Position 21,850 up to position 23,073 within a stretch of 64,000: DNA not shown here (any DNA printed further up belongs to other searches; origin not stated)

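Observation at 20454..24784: arcC-pyrB-pyrC cluster under an IclR regulator: carbamate kinase coupled to aspartate carbamoyltransferase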

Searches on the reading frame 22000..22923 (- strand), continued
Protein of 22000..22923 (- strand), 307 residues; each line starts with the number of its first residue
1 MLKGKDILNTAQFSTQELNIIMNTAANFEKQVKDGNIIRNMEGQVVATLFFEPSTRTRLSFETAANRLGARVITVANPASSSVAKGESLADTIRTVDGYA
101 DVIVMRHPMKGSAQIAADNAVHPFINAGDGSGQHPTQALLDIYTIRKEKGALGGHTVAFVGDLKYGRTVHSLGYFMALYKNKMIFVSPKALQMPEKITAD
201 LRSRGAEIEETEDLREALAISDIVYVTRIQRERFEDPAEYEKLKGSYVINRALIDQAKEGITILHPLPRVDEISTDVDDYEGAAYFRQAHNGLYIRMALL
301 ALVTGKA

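Call 64: find_homologous_proteins(query=L008:11776-12696:+, max_evalue=1e-40)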
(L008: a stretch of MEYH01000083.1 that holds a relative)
Query L008:11776-12696:+ (306 aa): 7776 proteins with E <= 1e-40 among 8000 candidates; the best 120 are listed.
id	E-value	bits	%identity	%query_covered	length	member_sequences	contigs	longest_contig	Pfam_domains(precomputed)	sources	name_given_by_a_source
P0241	3.3e-186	636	95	100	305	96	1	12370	PF03060.22,PF01180.28,PF01207.24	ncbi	-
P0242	5.3e-182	622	94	100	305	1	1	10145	PF03060.22,PF01180.28,PF00977.28,PF01207.24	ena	-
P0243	2.5e-180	616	93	100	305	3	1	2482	PF03060.22,PF01180.28,PF00977.28,PF01207.24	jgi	-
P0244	3.2e-178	609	91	100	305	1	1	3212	PF03060.22,PF01180.28,PF01207.24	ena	-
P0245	1.5e-177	607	91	100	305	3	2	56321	PF03060.22,PF01180.28,PF01207.24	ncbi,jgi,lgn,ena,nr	ncbi:dihydroorotate dehydrogenase [Candidatus Atribacteria bacterium HGW-Atribacteria-1]|nr:MAG: dih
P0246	1.9e-177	607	91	100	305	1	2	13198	PF03060.22,PF01180.28,PF01207.24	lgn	-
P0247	9.2e-177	605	91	100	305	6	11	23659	PF03060.22,PF01180.28,PF01207.24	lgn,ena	-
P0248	6.8e-175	598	90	100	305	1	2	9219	PF01180.28,PF01207.24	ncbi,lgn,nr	ncbi:dihydroorotate dehydrogenase [bacterium]|nr:dihydroorotate dehydrogenase [bacterium] MBU4509506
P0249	3.6e-172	589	88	100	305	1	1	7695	PF01180.28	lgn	-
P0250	3.7e-172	589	88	100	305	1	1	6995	PF03060.22,PF01180.28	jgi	-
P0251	9.2e-171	585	88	99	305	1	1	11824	PF03060.22,PF01180.28,PF00977.28,PF01207.24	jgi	jgi:dihydroorotate dehydrogenase (NAD+) catalytic subunit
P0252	3.2e-166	570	84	100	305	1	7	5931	PF03060.22,PF01180.28,PF01207.24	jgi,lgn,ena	-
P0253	4.6e-166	569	84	100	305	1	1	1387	PF03060.22,PF01180.28,PF01207.24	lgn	-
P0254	2.6e-165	567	83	100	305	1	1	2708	PF03060.22,PF01180.28,PF01207.24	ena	-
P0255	3.1e-165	567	84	100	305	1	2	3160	PF03060.22,PF01180.28,PF01207.24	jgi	-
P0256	4.2e-165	566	83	100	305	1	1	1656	PF03060.22,PF01180.28,PF01207.24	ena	-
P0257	3.1e-164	563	83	100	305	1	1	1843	PF03060.22,PF01180.28,PF01207.24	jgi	-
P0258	4.0e-164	563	83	100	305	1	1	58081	PF03060.22,PF01180.28,PF01207.24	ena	-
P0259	5.3e-164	563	82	100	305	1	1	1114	PF03060.22,PF01180.28,PF01207.24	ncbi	-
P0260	7.8e-164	562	83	100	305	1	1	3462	PF03060.22,PF01180.28,PF00977.28,PF01207.24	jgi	-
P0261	8.3e-164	562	83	99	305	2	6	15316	PF03060.22,PF01180.28,PF01207.24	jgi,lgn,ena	-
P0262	9.2e-164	562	83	100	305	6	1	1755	PF03060.22,PF01180.28,PF01207.24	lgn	-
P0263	2.0e-163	561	83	100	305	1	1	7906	PF03060.22,PF01180.28,PF01207.24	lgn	-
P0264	2.7e-163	560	82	100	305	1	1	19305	PF03060.22,PF01180.28,PF00977.28,PF01207.24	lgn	-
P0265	6.0e-163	559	82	100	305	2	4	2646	PF03060.22,PF01180.28,PF00977.28,PF01207.24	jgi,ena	-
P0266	1.7e-162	558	83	100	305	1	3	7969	PF03060.22,PF01180.28,PF00977.28,PF01207.24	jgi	-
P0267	2.3e-161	554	93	90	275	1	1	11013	PF01180.28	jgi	-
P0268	1.6e-160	551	82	100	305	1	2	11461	PF03060.22,PF01180.28,PF01207.24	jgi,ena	-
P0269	1.9e-160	551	82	100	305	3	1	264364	PF03060.22,PF01180.28,PF01207.24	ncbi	ncbi:MAG: dihydroorotate dehydrogenase [Candidatus Atribacteria bacterium]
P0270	2.4e-160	551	82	100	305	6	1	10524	PF01180.28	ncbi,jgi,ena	-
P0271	3.2e-160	550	81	100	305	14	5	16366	PF03060.22,PF01180.28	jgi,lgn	-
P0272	3.3e-160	550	81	100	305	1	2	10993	PF03060.22,PF01180.28,PF01207.24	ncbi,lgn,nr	ncbi:MAG: dihydroorotate dehydrogenase [Caldisericota bacterium]|nr:dihydroorotate dehydrogenase [Ca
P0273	2.3e-159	547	81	100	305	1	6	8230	PF03060.22,PF01180.28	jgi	-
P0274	2.6e-159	547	81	100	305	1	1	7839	PF01180.28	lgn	-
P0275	2.7e-159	547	81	99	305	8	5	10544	PF03060.22,PF01180.28,PF00977.28,PF01207.24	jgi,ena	-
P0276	7.9e-157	539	80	100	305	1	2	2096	PF03060.22,PF01180.28,PF01207.24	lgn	-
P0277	1.7e-156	538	80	100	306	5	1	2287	PF03060.22,PF01180.28,PF01207.24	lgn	-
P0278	2.1e-155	535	80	99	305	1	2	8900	PF01180.28,PF00977.28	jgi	-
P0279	6.3e-155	533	80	99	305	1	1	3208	PF01180.28,PF00977.28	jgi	-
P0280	8.4e-155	532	79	99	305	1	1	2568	PF03060.22,PF01180.28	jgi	-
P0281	1.2e-154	532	78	100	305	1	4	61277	PF03060.22,PF01180.28,PF01207.24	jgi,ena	-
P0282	4.2e-154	530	79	99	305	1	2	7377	PF03060.22,PF01180.28,PF00977.28,PF01207.24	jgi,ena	-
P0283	2.0e-153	528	79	100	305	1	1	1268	PF03060.22,PF01180.28,PF01207.24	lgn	-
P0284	2.2e-153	528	79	99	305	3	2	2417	PF03060.22,PF01180.28,PF00977.28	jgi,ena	-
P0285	1.0e-152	526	79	100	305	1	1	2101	PF01180.28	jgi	-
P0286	7.4e-150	516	76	99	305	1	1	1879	PF03060.22,PF01180.28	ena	-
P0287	1.7e-149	515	78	99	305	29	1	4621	PF01180.28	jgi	jgi:dihydroorotate dehydrogenase (NAD+) catalytic subunit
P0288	1.9e-149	515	76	99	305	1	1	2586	PF01180.28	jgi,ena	-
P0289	4.0e-138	478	72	99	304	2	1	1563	PF03060.22,PF01180.28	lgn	-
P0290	8.6e-135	467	73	100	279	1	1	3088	PF03060.22,PF01180.28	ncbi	-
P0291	3.9e-134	465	73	99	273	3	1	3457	PF03060.22,PF01180.28,PF01207.24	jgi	-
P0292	3.9e-132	458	68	99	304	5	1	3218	PF01180.28,PF00977.28,PF01207.24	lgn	-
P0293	1.3e-131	456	68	99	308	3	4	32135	PF01180.28,PF01207.24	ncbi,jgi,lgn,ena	-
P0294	3.5e-130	452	67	99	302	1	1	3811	PF03060.22,PF01180.28,PF01207.24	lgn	-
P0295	5.4e-130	451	69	99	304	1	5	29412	PF01180.28,PF00977.28,PF01207.24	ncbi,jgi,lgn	jgi:dihydroorotate dehydrogenase (NAD+) catalytic subunit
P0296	3.8e-129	448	68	99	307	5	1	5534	PF01180.28,PF01207.24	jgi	-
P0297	1.4e-128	446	67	99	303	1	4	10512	PF03060.22,PF01180.28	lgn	-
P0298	1.6e-127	443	65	99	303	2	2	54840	PF01180.28,PF01207.24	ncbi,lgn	-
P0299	4.3e-127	442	67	99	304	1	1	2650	PF01180.28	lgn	-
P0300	4.9e-127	441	66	99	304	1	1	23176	PF01180.28,PF01207.24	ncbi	-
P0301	6.0e-126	438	67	99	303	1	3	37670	PF03060.22,PF01180.28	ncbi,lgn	-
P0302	4.3e-125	435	65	99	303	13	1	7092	PF03060.22,PF01180.28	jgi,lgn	-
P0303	6.7e-125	434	65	99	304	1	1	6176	PF03060.22,PF01180.28,PF01207.24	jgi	jgi:dihydroorotate dehydrogenase (NAD+) catalytic subunit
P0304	1.1e-124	434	65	99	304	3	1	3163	PF03060.22,PF01180.28,PF01207.24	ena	-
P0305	1.9e-124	433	65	99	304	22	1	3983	PF03060.22,PF01180.28,PF01207.24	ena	-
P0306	3.4e-124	432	65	99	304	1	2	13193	PF01180.28,PF01207.24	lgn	-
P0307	8.2e-124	431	66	99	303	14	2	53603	PF03060.22,PF01180.28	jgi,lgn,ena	-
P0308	2.1e-123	429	63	99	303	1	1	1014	PF01180.28,PF01207.24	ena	-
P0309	2.6e-123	429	68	99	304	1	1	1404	PF01180.28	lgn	-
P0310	1.2e-122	427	63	99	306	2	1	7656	PF01180.28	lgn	-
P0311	1.3e-121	424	66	99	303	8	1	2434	PF01180.28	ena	-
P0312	1.4e-121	424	69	92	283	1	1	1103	PF03060.22,PF01180.28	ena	-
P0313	2.8e-121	422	63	99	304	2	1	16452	PF03060.22,PF01180.28,PF00977.28,PF01207.24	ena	-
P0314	3.7e-120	419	63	99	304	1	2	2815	PF03060.22,PF01180.28,PF00977.28,PF01207.24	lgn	-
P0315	4.4e-117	409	66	93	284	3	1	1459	PF03060.22,PF01180.28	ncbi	-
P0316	1.8e-116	407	61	99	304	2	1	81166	PF01180.28,PF00977.28,PF01207.24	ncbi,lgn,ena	-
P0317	2.2e-115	403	98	61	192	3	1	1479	PF01180.28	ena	-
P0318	5.8e-112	392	63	95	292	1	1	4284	PF01180.28,PF01207.24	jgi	-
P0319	4.6e-105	369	91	62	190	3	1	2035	PF03060.22,PF01180.28,PF00977.28,PF01207.24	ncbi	ncbi:MAG: HisA/HisF-related TIM barrel protein, partial [Atribacterota bacterium]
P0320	3.0e-104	367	77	71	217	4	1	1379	PF03060.22,PF01180.28,PF01207.24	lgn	-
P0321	2.6e-100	354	92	59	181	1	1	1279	PF03060.22,PF01180.28,PF01207.24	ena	-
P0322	2.2e-96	341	67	79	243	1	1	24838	PF01180.28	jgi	-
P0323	6.7e-91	323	52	98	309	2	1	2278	PF01180.28,PF01207.24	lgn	-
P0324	1.0e-90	322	49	98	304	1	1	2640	PF03060.22,PF01180.28,PF00977.28,PF01207.24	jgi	jgi:dihydroorotate dehydrogenase (NAD+) catalytic subunit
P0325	4.1e-89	317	49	99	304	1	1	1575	PF03060.22,PF01180.28,PF01207.24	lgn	-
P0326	4.8e-89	317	50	97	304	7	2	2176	PF01180.28,PF01207.24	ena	-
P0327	8.0e-89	316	48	98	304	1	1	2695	PF03060.22,PF01180.28,PF00977.28,PF01207.24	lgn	-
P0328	1.8e-88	315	47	100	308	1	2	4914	PF03060.22,PF01180.28,PF01207.24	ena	-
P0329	2.0e-88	315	47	99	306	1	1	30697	PF03060.22,PF01180.28,PF01207.24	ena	-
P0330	2.6e-88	314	47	99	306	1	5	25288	PF03060.22,PF01180.28,PF01207.24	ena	-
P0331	4.1e-88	314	47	98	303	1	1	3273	PF03060.22,PF01180.28,PF01207.24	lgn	-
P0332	1.0e-87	312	50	98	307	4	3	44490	PF03060.22,PF01180.28,PF00977.28,PF01207.24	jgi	jgi:dihydroorotate dehydrogenase (NAD+) catalytic subunit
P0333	1.2e-87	312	49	99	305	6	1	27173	PF01180.28,PF00977.28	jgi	-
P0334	1.5e-87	312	46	100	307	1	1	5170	PF03060.22,PF01180.28,PF01207.24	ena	-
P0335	1.6e-87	312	48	99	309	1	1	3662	PF03060.22,PF01180.28,PF00977.28,PF01207.24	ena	-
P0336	1.8e-87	311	49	97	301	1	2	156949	PF01180.28,PF01207.24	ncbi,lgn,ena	-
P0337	2.4e-87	311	68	72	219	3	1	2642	PF01180.28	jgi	jgi:dihydroorotate dehydrogenase (NAD+) catalytic subunit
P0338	2.6e-87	311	50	98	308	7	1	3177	PF01180.28,PF01207.24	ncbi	-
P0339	3.8e-87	310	48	99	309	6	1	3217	PF01180.28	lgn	-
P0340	3.9e-87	310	46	100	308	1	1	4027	PF03060.22,PF01180.28,PF01207.24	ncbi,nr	ncbi:MAG: dihydroorotate dehydrogenase [Deltaproteobacteria bacterium]|nr:dihydroorotate dehydrogena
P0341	4.8e-87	310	48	98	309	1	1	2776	PF03060.22,PF01180.28,PF01207.24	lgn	-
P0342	5.9e-87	310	48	98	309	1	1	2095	PF03060.22,PF01180.28,PF01207.24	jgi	jgi:dihydroorotate dehydrogenase (NAD+) catalytic subunit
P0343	5.9e-87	310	47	98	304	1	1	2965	PF03060.22,PF01180.28,PF00977.28,PF01207.24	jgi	-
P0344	6.5e-87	310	46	100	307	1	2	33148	PF03060.22,PF01180.28,PF01207.24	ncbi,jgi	jgi:dihydroorotate dehydrogenase (NAD+) catalytic subunit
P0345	7.5e-87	309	48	99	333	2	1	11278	PF03060.22,PF01180.28,PF01207.24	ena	-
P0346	8.5e-87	309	47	98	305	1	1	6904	PF03060.22,PF01180.28,PF01207.24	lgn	-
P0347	9.0e-87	309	49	97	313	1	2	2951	PF03060.22,PF01180.28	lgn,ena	-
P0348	9.0e-87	309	49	97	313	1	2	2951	PF03060.22,PF01180.28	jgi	-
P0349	1.6e-86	308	46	100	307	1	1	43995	PF03060.22,PF01180.28,PF01207.24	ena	-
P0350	1.7e-86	308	49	97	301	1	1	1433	PF01180.28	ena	-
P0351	2.0e-86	308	47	99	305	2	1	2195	PF03060.22,PF01180.28,PF01207.24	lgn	-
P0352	2.0e-86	308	44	100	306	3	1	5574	PF03060.22,PF01180.28,PF01207.24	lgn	-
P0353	2.6e-86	308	46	98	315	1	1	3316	PF03060.22,PF01180.28,PF01207.24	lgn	-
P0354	3.5e-86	307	45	98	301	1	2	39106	PF01180.28,PF01207.24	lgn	-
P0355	3.5e-86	307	46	95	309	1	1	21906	PF01180.28,PF01207.24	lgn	-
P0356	3.7e-86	307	51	97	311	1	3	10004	PF03060.22,PF01180.28,PF00977.28,PF01207.24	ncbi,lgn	-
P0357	3.9e-86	307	44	100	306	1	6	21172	PF03060.22,PF01180.28,PF00977.28,PF01207.24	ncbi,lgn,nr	ncbi:MAG: dihydroorotate dehydrogenase [Desulfococcaceae bacterium]|nr:dihydroorotate dehydrogenase 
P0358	4.0e-86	307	49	98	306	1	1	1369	PF03060.22,PF01180.28,PF00977.28,PF01207.24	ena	-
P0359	5.6e-86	307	48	97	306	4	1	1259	PF01180.28,PF01207.24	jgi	jgi:dihydroorotate dehydrogenase (NAD+) catalytic subunit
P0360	5.9e-86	307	47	95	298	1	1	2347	PF03060.22,PF01180.28,PF01207.24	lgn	-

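Call 65: find_encoding_contigs(protein=P0269, flank=10000, max_places=2)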
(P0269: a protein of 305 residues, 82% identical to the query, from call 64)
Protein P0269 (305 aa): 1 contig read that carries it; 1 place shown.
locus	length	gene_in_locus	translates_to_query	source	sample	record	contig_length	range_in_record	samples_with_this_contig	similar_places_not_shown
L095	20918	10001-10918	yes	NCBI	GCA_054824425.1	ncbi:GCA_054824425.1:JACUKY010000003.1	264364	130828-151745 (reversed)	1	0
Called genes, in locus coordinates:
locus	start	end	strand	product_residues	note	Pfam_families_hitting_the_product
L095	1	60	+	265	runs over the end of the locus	PF02625:XdhC_CoxI, PF13478:XdhC_C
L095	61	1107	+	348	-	PF00586:AIRS, PF02769:AIRS_C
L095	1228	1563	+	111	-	PF00126:HTH_1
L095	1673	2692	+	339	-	PF00994:MoCF_biosynth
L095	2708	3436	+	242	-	PF04016:DUF364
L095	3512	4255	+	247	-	PF13938:DUF4213, PF04016:DUF364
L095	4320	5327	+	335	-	PF13379:NMT1_2, PF09084:NMT1, PF04069:OpuAC (faint), PF12974:Phosphonate-bd (faint)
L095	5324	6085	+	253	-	PF00528:BPD_transp_1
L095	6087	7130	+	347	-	PF02463:SMC_N (faint), PF00005:ABC_tran, PF13304:AAA_21 (faint)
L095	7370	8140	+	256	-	PF09339:HTH_IclR, PF01614:IclR_C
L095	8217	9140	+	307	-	PF02729:OTCace_N, PF00185:OTCace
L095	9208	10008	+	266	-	PF00970:FAD_binding_6, PF10418:DHODB_Fe-S_bind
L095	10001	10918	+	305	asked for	PF01180:DHO_dh, PF01207:Dus (faint), PF03060:NMO (faint)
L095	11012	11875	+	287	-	PF02653:BPD_transp_2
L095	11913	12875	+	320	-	PF02653:BPD_transp_2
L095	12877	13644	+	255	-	PF00005:ABC_tran, PF12399:BCA_ABC_TP_C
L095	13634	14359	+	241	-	PF00005:ABC_tran, PF13304:AAA_21 (faint)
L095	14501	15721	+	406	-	PF13433:Peripla_BP_5, PF13458:Peripla_BP_6, PF01094:ANF_receptor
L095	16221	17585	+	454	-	PF00206:Lyase_1, PF10415:FumaraseC_C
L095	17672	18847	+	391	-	PF00390:malic, PF03949:Malic_M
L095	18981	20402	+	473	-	PF00206:Lyase_1, PF10415:FumaraseC_C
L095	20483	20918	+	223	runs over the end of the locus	PF01177:Asp_Glu_race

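Call 67: search_protein_families(library=ncbifam, proteins=[L095:16221-17585:+, L095:17672-18847:+, L095:18981-20402:+, L095:14501-15721:+, L039:8877-9986:+, L026:8241-9539:+], max_evalue=1e-10)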
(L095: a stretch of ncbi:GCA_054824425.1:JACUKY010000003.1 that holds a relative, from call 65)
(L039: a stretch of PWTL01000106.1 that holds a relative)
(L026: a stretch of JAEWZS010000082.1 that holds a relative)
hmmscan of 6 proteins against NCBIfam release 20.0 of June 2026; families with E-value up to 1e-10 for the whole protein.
L095:16221-17585:+ (454 aa): 15 families
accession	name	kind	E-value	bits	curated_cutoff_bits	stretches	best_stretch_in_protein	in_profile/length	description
TIGR00979.1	fumC_II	equivalog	1.5e-227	755.9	664.75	1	3-454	1-457/458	class II fumarate hydratase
NF009089.0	PRK12425.1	equivalog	7e-174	579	840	1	4-454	3-458/464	class II fumarate hydratase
NF008909.0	PRK12273.1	subfamily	7.1e-160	532.9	510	1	1-453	3-461/474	aspartate ammonia-lyase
TIGR00839.1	aspA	equivalog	1.1e-140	469.7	681.2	1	4-453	1-456/468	aspartate ammonia-lyase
NF011092.0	PRK14515.1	subfamily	1.4e-129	433.1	876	1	3-453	11-465/479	aspartate ammonia-lyase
TIGR00928.1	purB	equivalog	1.5e-27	96.5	326.2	1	115-448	78-400/436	adenylosuccinate lyase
TIGR02426.1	protocat_pcaB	equivalog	4.8e-23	81.6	355.75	1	125-344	90-298/338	3-carboxy-cis,cis-muconate cycloisomerase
NF006554.0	PRK09053.1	equivalog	7.8e-21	74.4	595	1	126-404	101-370/453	3-carboxy-cis,cis-muconate cycloisomerase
NF006500.1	PRK08937.2-4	subfamily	5.7e-16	58.3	626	1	127-351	100-315/448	adenylosuccinate lyase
TIGR00838.1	argH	equivalog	1.7e-15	57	279.5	1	108-344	84-307/455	argininosuccinate lyase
NF052556.1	NtrsucLyaStm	equivalog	4.6e-14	52.1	650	1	125-339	109-325/466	nitrosuccinate lyase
NF004631.0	PRK05975.1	equivalog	3.1e-12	46.2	371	1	125-329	99-290/352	3-carboxy-cis,cis-muconate cycloisomerase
NF006764.0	PRK09285.1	equivalog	1.1e-11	43.9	446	1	126-325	115-308/456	adenylosuccinate lyase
NF052536.2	CoM_syn_XcbD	exception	1.3e-11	43.9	600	1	129-399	102-363/443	3-sulfopropionylcysteine synthase XcbD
NF008964.0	PRK12308.1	equivalog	2.6e-11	42.6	657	1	115-337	90-302/624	argininosuccinate lyase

L095:17672-18847:+ (391 aa): 3 families
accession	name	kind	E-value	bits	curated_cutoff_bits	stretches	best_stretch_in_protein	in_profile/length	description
NF009501.0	PRK12861.1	subfamily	1.4e-125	420.1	1178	1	11-390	15-408/764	NADP-dependent malic enzyme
NF010052.0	PRK13529.1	subfamily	1.1e-32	113.4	326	1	115-390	230-538/564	oxaloacetate-decarboxylating malate dehydrogenase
NF041582.1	malolactic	exception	6.7e-19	67.9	850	1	116-390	214-517/536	malolactic enzyme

L095:18981-20402:+ (473 aa): 11 families
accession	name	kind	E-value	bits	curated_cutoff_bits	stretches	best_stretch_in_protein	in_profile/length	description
NF008909.0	PRK12273.1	subfamily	3.4e-203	675.8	510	1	2-469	3-471/474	aspartate ammonia-lyase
NF011092.0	PRK14515.1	subfamily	9.8e-201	667.7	876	1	3-472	10-478/479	aspartate ammonia-lyase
TIGR00839.1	aspA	equivalog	5.8e-192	638.7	681.2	1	5-469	1-466/468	aspartate ammonia-lyase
TIGR00979.1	fumC_II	equivalog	8.6e-144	479.7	664.75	1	4-459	1-456/458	class II fumarate hydratase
NF009089.0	PRK12425.1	equivalog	3.1e-112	375.8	840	1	5-463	3-461/464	class II fumarate hydratase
TIGR00838.1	argH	equivalog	8.5e-22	77.8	279.5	1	134-412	100-368/455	argininosuccinate lyase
NF008964.0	PRK12308.1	equivalog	3.5e-16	58.7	657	1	137-406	105-364/624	argininosuccinate lyase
TIGR00928.1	purB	equivalog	5.1e-15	55.2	326.2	1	134-336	90-286/436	adenylosuccinate lyase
NF002563.0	PRK02186.1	subfamily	6e-14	51.2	625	1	135-408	510-774/890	argininosuccinate lyase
NF006554.0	PRK09053.1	equivalog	2.1e-12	46.6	595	1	134-430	102-396/453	3-carboxy-cis,cis-muconate cycloisomerase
TIGR02426.1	protocat_pcaB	equivalog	8.7e-11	41.3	355.75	0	131-336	89-284/338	3-carboxy-cis,cis-muconate cycloisomerase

L095:14501-15721:+ (406 aa): 2 families
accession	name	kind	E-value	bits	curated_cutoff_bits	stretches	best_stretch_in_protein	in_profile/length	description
NF011933.0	PRK15404.1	subfamily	1.2e-27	97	477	1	10-367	10-349/370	high-affinity branched-chain amino acid ABC transporter substrate-binding protein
TIGR03407.1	urea_ABC_UrtA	exception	1e-18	67.4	492.75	1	29-388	1-350/361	urea ABC transporter substrate-binding protein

L039:8877-9986:+ (369 aa): 40 families (the best 25 are shown)
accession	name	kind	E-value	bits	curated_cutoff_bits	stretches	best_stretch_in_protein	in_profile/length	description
NF052290.2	MocR_like_YczR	exception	3.9e-56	190.7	487.4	1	8-360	104-457/458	MocR-like transcription factor YczR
NF052282.1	PLP_TF_PdxR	equivalog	7e-54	183.6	320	1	6-357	92-447/448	MocR-like pyridoxine biosynthesis transcription factor PdxR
TIGR04461.1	endura_MppQ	equivalog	2.5e-43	148.6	540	1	17-367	23-386/392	enduracididine biosynthesis enzyme MppQ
NF041364.1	GntC_guanitoxin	equivalog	7.8e-42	143.4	415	1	26-359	16-355/356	guanitoxin biosynthesis PLP-dependent (S)-gamma-hydroxy-L-arginine cyclodehydratase GntC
NF052286.1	ecto_TF_EhuR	exception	6.6e-36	123.8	480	1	40-365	128-453/458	MocR-like ectoine utilization transcription factor EhuR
NF052281.1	rhizopine_MocR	equivalog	1.6e-35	122.7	650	1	9-360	124-478/479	rhizopine catabolism transcriptional regulator MocR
NF053594.1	AAT_Rv3722c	equivalog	8e-29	100.6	435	1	9-363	24-407/412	aspartate aminotransferase type Ic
NF005732.0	PRK07550.1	equivalog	7.8e-25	87.7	366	1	5-359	31-386/389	aminotransferase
NF004770.0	PRK06108.1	subfamily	1.4e-24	86.6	422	1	24-362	52-393/396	pyridoxal phosphate-dependent aminotransferase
NF005305.0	PRK06836.1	equivalog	3e-21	76.1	376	1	22-364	48-394/396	pyridoxal phosphate-dependent aminotransferase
TIGR03947.1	viomycin_VioD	equivalog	2.1e-20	73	390.9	1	36-356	39-354/359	capreomycidine synthase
NF052285.1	GABA_TF_GabR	exception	9.7e-20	70.8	600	1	21-284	107-373/456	MocR-like transcriptional regulator GabR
TIGR04544.1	3metArgNH2trans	equivalog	1.2e-19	70.6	350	1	42-362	46-364/366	beta-methylarginine biosynthesis bifunctional aminotransferase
NF005744.0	PRK07568.1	subfamily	2.1e-19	69.6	389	1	30-363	48-392/398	pyridoxal phosphate-dependent aminotransferase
NF006229.0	PRK08361.1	equivalog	2.4e-19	69.6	624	1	6-363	33-390/391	aspartate aminotransferase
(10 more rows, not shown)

L026:8241-9539:+ (432 aa): 6 families
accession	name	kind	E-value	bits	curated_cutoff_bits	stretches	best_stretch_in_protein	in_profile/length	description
NF053594.1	AAT_Rv3722c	equivalog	3.9e-178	592.3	435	1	17-427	2-412/412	aspartate aminotransferase type Ic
NF041364.1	GntC_guanitoxin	equivalog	1.8e-15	56.7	415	1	140-387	88-328/356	guanitoxin biosynthesis PLP-dependent (S)-gamma-hydroxy-L-arginine cyclodehydratase GntC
NF052282.1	PLP_TF_PdxR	equivalog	8.5e-15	54.7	320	1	138-414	182-445/448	MocR-like pyridoxine biosynthesis transcription factor PdxR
NF052290.2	MocR_like_YczR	exception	5.2e-13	48.5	487.4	1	140-413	191-451/458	MocR-like transcription factor YczR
NF005732.0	PRK07550.1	equivalog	6.7e-12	45.1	366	1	140-400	121-368/389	aminotransferase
TIGR03540.1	DapC_direct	equivalog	2.2e-11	43.3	593.25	1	139-413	118-377/383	LL-diaminopimelate aminotransferase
